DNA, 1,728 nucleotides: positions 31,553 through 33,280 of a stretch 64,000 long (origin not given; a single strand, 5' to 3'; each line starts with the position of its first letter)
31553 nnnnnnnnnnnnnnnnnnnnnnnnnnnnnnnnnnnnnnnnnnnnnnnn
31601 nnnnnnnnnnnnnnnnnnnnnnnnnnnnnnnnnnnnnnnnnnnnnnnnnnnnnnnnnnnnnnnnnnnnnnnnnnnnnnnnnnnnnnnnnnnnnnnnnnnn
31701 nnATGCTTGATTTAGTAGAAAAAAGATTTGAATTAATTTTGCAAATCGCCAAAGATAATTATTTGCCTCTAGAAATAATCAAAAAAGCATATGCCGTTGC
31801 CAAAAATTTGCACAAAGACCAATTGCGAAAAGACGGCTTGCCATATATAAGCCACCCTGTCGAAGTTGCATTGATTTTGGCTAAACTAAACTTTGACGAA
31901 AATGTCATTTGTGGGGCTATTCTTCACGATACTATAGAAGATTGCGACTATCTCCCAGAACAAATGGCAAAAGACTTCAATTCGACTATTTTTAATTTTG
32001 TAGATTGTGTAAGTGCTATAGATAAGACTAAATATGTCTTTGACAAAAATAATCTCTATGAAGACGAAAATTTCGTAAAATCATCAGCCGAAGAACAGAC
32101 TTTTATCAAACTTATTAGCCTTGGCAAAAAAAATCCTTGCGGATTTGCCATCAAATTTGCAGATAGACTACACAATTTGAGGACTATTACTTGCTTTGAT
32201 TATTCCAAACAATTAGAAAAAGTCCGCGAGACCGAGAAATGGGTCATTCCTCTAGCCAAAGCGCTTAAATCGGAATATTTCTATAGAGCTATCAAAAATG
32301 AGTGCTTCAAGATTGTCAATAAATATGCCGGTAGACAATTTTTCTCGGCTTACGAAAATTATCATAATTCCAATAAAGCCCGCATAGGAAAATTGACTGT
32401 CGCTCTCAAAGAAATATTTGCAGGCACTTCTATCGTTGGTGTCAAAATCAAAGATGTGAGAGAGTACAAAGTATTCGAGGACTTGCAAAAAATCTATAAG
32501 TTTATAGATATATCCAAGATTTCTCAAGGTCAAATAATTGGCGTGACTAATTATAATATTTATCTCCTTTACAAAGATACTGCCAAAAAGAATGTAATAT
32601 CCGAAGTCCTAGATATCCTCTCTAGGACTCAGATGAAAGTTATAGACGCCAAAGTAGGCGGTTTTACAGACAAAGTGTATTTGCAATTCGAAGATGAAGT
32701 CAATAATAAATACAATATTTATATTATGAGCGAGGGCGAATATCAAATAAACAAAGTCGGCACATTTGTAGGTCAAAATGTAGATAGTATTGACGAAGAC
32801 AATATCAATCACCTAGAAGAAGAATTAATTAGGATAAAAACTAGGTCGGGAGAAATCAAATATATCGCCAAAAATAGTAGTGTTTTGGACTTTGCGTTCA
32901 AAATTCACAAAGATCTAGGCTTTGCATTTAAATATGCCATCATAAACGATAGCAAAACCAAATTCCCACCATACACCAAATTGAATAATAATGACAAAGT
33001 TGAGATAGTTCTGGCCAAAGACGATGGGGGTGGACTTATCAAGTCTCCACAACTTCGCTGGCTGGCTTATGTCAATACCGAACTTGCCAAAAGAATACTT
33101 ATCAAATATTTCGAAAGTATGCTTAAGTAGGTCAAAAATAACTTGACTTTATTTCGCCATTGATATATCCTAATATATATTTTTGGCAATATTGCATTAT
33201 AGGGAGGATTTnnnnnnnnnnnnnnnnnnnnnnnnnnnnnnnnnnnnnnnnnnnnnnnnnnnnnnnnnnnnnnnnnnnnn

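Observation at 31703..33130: Truncated long-RSH: intact HD hydrolase, degenerate synthetase region, ends right after TGS (best candidate for an undescribed system)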

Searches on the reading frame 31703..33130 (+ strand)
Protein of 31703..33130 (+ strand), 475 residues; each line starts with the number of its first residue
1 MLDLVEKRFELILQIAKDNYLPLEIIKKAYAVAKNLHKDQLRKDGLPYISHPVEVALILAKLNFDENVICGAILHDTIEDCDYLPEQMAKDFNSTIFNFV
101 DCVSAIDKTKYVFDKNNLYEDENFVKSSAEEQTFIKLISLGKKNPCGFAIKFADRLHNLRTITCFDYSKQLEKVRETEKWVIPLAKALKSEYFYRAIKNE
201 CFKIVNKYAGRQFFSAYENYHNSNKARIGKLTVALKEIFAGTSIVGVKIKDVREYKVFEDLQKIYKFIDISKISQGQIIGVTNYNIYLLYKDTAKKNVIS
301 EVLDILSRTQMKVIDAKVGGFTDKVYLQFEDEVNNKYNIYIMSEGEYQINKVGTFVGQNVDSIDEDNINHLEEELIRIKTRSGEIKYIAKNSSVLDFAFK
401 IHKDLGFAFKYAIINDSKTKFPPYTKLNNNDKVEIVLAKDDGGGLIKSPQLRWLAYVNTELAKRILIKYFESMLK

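Call 3: search_protein_families(library=pfam, proteins=[window:31703-33130:+], max_evalue=1)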
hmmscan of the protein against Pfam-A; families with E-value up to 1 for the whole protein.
window:31703-33130:+ (475 aa): 4 families
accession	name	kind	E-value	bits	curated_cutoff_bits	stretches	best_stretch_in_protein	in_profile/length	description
PF13328.12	HD_4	-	5.3e-21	75.4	27.2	1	29-186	1-151/156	HD domain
PF02824.27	TGS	-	4.3e-13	49.5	22.2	1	376-436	1-59/60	TGS domain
PF01966.28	HD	-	7.2e-05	23.5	22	1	48-158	1-115/116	HD domain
PF02840.20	Prp18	-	0.044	14.3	32.5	1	167-221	28-82/143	Prp18 domain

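Call 4: search_protein_families(library=ncbifam, proteins=[window:31703-33130:+], max_evalue=1)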
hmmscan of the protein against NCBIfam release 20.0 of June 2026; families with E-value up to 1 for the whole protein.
window:31703-33130:+ (475 aa): 4 families
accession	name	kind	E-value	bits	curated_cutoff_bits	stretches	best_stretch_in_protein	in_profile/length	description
TIGR00691.1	spoT_relA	subfamily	5.8e-49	167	499.2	2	29-262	1-223/687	RelA/SpoT family protein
NF008303.0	PRK11092.1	equivalog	1e-34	119.8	947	2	19-212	13-197/702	bifunctional GTP diphosphokinase/guanosine-3',5'-bis pyrophosphate 3'-pyrophosphohydrolase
NF007171.0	PRK09602.1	subfamily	2.3e-05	23.4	387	1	388-437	346-395/397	YchF-related putative GTPase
NF050798.1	TF_FtsR_Actino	equivalog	0.081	13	150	1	7-37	49-79/223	transcriptional regulator FtsR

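Call 5: find_homologous_proteins(query=window:31703-33130:+)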
Query window:31703-33130:+ (475 aa): 1524 proteins with E <= 0.001 among 8000 candidates; the best 120 are listed.
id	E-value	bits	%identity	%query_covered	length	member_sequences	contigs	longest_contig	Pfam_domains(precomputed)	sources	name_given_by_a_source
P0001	0.0e+0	1017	97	100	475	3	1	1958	PF13328.13,PF02824.28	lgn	-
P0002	3.8e-266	901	85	100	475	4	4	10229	PF13328.13,PF02824.28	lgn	-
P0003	1.1e-263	893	84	100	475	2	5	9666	PF13328.13,PF02824.28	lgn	-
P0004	2.4e-251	852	80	100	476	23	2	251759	PF13328.13,PF02824.28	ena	-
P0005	2.3e-247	839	79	100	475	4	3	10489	PF13328.13,PF02824.28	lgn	-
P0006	5.2e-247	838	78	100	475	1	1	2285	PF13328.13,PF02824.28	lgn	-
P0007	2.1e-235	800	75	100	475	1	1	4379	PF13328.13,PF02824.28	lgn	-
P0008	5.4e-214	729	68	100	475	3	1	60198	PF13328.13,PF02824.28,PF01966.29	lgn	-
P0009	7.9e-214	729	69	100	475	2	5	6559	PF13328.13,PF02824.28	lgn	-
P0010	1.0e-213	728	69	100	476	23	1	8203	PF13328.13,PF02824.28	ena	-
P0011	6.6e-213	726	69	100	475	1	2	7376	PF13328.13,PF02824.28,PF01966.29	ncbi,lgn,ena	-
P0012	1.9e-212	724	67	100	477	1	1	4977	PF13328.13,PF02824.28,PF01966.29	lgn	-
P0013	3.4e-212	723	68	100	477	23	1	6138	PF13328.13,PF02824.28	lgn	-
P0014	5.1e-212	723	69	99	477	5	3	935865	PF13328.13,PF02824.28,PF01966.29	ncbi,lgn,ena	-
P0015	6.7e-212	722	69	100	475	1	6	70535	PF13328.13,PF02824.28,PF01966.29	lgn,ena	-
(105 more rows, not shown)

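Call 6: search_solved_structures(query=window:31703-33130:+, max_evalue=0.01, show_alignments=2)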
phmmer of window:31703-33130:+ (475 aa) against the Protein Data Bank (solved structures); distinct sequences matched with E-value up to 0.01: 20.
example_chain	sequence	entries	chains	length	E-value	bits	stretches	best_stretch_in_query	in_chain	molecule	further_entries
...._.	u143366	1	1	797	2.9e-31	112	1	22-191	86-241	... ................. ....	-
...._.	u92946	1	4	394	1.5e-26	96.4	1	22-190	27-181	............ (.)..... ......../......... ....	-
6yxa_A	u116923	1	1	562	1.6e-24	89.8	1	23-192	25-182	GTP pyrophosphokinase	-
7oiw_A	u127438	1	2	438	3e-23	85.6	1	23-190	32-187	GTP pyrophosphokinase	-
7ohg_A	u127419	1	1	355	4.2e-23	85.1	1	26-212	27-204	Guanosine-3',5'-bis(Diphosphate) 3'-pyrophosphohydrolase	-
6s2t_A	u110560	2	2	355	4.2e-23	85.1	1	26-212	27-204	(P)ppGpp synthetase I, SpoT/RelA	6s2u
6s2v_A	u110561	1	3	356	4.2e-23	85.1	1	26-212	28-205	(P)ppGpp synthetase I, SpoT/RelA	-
8acu_A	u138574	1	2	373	4.2e-21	78.5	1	23-192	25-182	GTP pyrophosphokinase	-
7qpr_A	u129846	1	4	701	7.5e-21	77.7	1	13-203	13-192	ACT domain protein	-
1vj7_A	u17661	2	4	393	4.1e-19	72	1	21-209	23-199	Bifunctional RELA/SPOT | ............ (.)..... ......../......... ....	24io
7qps_A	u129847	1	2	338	1.1e-16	64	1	13-203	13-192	ACT domain protein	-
9s6k_B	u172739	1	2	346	2.3e-14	56.3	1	22-236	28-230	GTP pyrophosphokinase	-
3nr1_A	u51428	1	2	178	4.4e-10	42.2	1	32-189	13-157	HD domain-containing protein 3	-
5vxa_A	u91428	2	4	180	4.2e-09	38.9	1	32-189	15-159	Guanosine-3',5'-bis(diphosphate) 3'-pyrophosphohydrolase MESH1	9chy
7qoc_A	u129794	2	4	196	3.5e-08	35.9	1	26-101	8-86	Guanosine polyphosphate pyrophosphohydrolases/synthetases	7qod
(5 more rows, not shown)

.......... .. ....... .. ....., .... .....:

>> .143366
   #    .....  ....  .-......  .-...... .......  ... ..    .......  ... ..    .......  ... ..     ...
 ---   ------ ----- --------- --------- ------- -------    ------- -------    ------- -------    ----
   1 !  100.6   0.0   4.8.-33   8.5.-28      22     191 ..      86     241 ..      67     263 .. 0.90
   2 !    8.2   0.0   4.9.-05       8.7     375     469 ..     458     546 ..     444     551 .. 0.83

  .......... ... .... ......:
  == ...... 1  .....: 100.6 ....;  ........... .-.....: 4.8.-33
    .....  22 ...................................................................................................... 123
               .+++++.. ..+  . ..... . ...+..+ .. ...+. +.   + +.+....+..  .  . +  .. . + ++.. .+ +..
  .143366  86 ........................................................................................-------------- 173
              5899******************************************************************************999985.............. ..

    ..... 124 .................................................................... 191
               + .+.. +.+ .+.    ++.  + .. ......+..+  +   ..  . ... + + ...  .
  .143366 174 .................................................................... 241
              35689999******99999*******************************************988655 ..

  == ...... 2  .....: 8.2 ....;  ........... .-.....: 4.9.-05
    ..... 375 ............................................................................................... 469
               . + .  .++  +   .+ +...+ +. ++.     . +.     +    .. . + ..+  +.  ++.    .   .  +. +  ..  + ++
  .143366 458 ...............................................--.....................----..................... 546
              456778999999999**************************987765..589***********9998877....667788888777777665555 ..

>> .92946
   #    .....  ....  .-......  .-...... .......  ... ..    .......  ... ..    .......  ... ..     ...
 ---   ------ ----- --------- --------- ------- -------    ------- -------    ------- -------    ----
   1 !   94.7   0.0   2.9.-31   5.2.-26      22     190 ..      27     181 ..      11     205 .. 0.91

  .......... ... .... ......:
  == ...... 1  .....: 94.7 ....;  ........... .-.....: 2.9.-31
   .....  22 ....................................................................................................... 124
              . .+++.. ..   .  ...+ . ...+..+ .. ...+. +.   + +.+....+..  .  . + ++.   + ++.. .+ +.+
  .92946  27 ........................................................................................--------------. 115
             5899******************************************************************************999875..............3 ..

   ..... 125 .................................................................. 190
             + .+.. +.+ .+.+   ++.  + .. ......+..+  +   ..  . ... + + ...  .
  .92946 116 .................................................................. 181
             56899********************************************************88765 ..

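Call 9: find_related_loci(query=A1, collection=genome_contigs, flank=10000)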
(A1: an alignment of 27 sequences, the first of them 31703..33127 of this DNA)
Query A1 (475 aa) in genome_contigs; peptide patterns used: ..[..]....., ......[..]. (x = any residue, [..] = any of these).
371 stretches matched a pattern; 62 encode a relative of the query (tblastn E <= 1e-3); 62 distinct loci.
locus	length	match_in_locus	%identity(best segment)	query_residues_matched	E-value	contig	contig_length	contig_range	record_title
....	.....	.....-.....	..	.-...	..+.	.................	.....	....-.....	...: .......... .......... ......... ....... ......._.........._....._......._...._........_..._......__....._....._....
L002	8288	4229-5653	78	1-475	0e+0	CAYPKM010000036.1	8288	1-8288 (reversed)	MAG TPA_asm: uncultured Christensenella sp. isolate SRP225648_co1_567 genome assembly, contig: NODE_22061_length_8288_co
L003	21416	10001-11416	68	1-471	0e+0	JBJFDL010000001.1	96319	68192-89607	MAG: Christensenellales bacterium isolate PUUB39_bin.048 NODE_104_length_96319_cov_31.107756, whole genome shotgun seque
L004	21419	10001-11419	68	2-474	0e+0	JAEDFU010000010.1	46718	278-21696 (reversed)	MAG: Clostridia bacterium isolate MAG092 NODE_551_length_46718_cov_9.901871, whole genome shotgun sequence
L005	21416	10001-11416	68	1-471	0e+0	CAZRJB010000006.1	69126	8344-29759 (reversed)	MAG TPA_asm: uncultured Lachnospiraceae bacterium isolate SRP313737_co1_95 genome assembly, contig: NODE_661_length_6912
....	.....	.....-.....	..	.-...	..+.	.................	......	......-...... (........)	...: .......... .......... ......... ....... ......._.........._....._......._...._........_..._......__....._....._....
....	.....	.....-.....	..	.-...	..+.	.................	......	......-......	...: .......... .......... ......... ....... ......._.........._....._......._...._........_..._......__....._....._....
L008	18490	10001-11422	69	1-474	0e+0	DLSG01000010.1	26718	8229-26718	MAG TPA_asm: Christensenella sp. UBA7868 UBA7868_contig_1641, whole genome shotgun sequence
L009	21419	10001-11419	67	1-472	0e+0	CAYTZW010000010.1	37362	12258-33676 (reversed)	MAG TPA_asm: uncultured Erysipelotrichaceae bacterium isolate SRP225648_co1_53 genome assembly, contig: NODE_2137_length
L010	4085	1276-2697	65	1-473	0e+0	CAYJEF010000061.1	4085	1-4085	MAG TPA_asm: uncultured Christensenella sp. isolate ERP122455_co1_198 genome assembly, contig: NODE_9975_length_4085_cov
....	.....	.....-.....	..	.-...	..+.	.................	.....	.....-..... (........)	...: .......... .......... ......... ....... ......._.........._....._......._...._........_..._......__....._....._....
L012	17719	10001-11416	64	5-475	0e+0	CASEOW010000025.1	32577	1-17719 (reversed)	uncultured Firmicutes bacterium isolate Batch3_idba_bin.1294 genome assembly, contig: Batch3_idba_bin.1294.fa_k87_782353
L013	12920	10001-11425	64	1-475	0e+0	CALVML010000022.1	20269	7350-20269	MAG: uncultured Clostridia bacterium isolate BRZ_ES__bin41 genome assembly, contig: BRZ_ES__NODE_3447_length_20269_cov_7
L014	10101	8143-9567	64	1-475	0e+0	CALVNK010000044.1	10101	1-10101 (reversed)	MAG: uncultured Clostridia bacterium isolate BRZ_B__bin17 genome assembly, contig: BRZ_B__NODE_8661_length_10101_cov_4.6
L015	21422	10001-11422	63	1-473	0e+0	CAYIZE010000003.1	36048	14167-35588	MAG TPA_asm: uncultured Christensenella sp. isolate ERP122455_co2_49 genome assembly, contig: NODE_146_length_36048_cov_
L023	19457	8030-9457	58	1-473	0e+0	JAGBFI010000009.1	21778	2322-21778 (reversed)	MAG: Clostridia bacterium isolate RGIG9067 Water_deer_Rectum.Co__c210169, whole genome shotgun sequence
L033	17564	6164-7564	58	5-471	4e-177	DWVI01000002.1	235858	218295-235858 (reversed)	MAG TPA_asm: Candidatus Onthoplasma faecipullorum isolate CHK191-42317 CHK191__C71051_L235858_SAMEA5754835, whole genome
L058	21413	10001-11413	51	1-471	7e-152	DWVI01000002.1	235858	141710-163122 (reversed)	MAG TPA_asm: Candidatus Onthoplasma faecipullorum isolate CHK191-42317 CHK191__C71051_L235858_SAMEA5754835, whole genome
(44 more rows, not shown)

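Call 21: predict_structure(alignment_id=A1)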
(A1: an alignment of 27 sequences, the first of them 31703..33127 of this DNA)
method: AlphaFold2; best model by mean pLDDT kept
length: 475 residues; sequences in the alignment: 27
mean_pLDDT: 81.3   pTM: 0.70
mean pLDDT of the five models: 81.3, 80.0, 77.8, 77.3, 76.8
residues with pLDDT >= 90: 179; 70-90: 208; 50-70: 51; < 50: 37
segments of 3 or more residues with pLDDT < 50: 110-122, 124-127, 354-372
pLDDT, mean of each block of 10 residues (from residue 1): 85 94 96 93 87 95 91 91 90 91 72 42 47 67 82 92 87 81 80 90 94 94 91 91 90 92 86 88 92 86 86 80 80 88 79 45 46 67 76 81 81 89 85 90 79 57 58 69
secondary structure, 60 per line:
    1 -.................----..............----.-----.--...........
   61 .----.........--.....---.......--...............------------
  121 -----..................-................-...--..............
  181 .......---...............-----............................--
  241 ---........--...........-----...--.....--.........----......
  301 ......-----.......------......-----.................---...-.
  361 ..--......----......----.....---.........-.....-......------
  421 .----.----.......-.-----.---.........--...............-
elements in order: H2-18 H23-36 H50-61 H66-74 H77-81 H85-91 H94-108 H126-143 H145-160 H167-187 H191-205 H211-238 E244-251 H254-264 H275-279 E282-290 H295-306 E312-318 E325-330 E336-343 H344-352 H365-370 E375-380 E385-389 H394-401 H403-407 E409-414 E431-437 H449-457 H460-474

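Call 25: fold_search(model_id=the predicted structure, library=pdb)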
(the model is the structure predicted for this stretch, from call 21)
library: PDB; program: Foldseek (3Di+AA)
matches with E <= 10: 920; with E <= 0.001: 42
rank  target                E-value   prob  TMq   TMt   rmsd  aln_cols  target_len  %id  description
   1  7qpr_C                3.6e-22  1.00  0.50  0.37  15.0       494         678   20  Structure of full length SpoT (released 2023-01-18)
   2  7qpr_B                4.3e-22  1.00  0.50  0.37  14.9       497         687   20  Structure of full length SpoT (released 2023-01-18)
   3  7qpr_A                5.0e-22  1.00  0.50  0.37  14.9       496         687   20  Structure of full length SpoT (released 2023-01-18)
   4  7qpr_D                7.7e-22  1.00  0.49  0.36  15.3       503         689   20  Structure of full length SpoT (released 2023-01-18)
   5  6yxa                  2.4e-19  1.00  0.51  0.46  17.8       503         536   20  Structure of the bifunctional Rel enzyme from B. subtilis (released 2020-09-23)
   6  5iqr_8                4.6e-18  1.00  0.51  0.41  15.6       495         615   14  Structure of RelA bound to the 70S ribosome (released 2016-05-04)
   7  5kpv_33               1.9e-16  1.00  0.51  0.38  12.8       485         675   15  Structure of RelA bound to ribosome in presence of A/R tRNA (Structure II) (released 2016-09-28)
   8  8acu_A                6.0e-16  1.00  0.51  0.66   7.4       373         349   19  Structure of Bacillus subtilis Rel in complex with DarB (released 2023-07-19)
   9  7oiw_A                2.2e-15  1.00  0.53  0.74   4.3       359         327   21  Structure of S. aureus Rel catalytic domains in complex with pppGpp (released 2022-06-01)
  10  24io_A                2.7e-15  1.00  0.52  0.70   4.7       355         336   21  Crystal structure of the RelSeq N-terminal domain from Streptococcus equisimilis in complex with pppGpp (released 2026-03-18)
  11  7oiw_B                4.2e-15  1.00  0.54  0.75   4.4       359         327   21  Structure of S. aureus Rel catalytic domains in complex with pppGpp (released 2022-06-01)
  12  24io_B                4.8e-15  1.00  0.49  0.69   5.6       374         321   21  Crystal structure of the RelSeq N-terminal domain from Streptococcus equisimilis in complex with pppGpp (released 2026-03-18)
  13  1vj7_A                6.1e-15  1.00  0.50  0.69   5.7       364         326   21  Crystal structure of the bifunctional catalytic fragment of RelSeq, the RelA/SpoT homolog from Streptococcus equisimil (released 2004-05-04)
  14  6s2t                  6.7e-15  1.00  0.54  0.70   5.2       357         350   22  Structure of the N-terminal catalytic region of T. thermophilus Rel bound to ppGpp (released 2020-07-08)
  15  6s2v_C                9.5e-15  1.00  0.53  0.73   4.7       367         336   21  Structure of the N-terminal catalytic region of T. thermophilus Rel (released 2020-07-08)
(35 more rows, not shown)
